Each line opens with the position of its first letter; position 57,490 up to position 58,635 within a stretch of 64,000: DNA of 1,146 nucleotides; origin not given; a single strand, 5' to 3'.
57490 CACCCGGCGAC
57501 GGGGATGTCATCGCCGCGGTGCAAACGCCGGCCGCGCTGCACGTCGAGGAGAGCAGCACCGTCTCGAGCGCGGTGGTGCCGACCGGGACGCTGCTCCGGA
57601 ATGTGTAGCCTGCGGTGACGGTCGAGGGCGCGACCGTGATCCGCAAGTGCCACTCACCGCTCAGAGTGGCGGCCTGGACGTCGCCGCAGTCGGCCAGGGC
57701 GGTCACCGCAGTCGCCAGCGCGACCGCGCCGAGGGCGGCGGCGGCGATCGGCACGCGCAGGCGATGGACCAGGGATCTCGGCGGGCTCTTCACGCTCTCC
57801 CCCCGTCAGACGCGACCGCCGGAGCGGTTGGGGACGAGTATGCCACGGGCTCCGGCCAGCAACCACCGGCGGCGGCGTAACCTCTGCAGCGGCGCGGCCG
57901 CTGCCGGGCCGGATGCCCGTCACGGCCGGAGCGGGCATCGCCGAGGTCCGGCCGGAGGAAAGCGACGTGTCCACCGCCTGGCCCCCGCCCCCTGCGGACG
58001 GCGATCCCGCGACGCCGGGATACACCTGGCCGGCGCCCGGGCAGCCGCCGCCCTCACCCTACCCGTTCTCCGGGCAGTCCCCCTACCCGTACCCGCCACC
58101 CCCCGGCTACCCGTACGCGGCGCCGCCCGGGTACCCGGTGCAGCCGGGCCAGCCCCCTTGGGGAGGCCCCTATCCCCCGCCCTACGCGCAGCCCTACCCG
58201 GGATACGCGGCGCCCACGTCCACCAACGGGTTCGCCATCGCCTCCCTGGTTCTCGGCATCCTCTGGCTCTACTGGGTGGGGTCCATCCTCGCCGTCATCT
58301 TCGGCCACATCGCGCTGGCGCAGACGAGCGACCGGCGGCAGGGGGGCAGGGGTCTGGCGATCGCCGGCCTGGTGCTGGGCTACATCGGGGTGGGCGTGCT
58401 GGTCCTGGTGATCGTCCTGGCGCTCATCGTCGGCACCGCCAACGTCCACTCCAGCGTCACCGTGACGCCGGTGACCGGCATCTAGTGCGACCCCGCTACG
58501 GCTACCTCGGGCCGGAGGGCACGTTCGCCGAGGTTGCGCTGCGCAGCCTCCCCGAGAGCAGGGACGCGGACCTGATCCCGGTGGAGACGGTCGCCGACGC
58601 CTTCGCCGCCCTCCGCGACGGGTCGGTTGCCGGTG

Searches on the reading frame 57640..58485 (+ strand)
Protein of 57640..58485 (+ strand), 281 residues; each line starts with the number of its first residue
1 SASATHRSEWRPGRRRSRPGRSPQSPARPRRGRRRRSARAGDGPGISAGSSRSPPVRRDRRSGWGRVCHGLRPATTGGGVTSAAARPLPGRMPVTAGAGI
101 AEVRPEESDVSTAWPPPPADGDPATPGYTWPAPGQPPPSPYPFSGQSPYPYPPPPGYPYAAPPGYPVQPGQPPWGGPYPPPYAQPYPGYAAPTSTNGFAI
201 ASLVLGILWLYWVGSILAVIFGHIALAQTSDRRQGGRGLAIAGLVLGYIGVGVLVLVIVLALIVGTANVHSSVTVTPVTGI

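Call 47: search_protein_families(library=pfam, proteins=[window:57640-58485:+], max_evalue=0.001)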
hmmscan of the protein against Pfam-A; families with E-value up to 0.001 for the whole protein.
window:57640-58485:+ (281 aa): 1 family
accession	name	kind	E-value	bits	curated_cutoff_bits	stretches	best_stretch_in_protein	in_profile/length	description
PF13828.11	DUF4190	-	4.7e-19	68.3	35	1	199-256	2-61/62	Domain of unknown function (DUF4190)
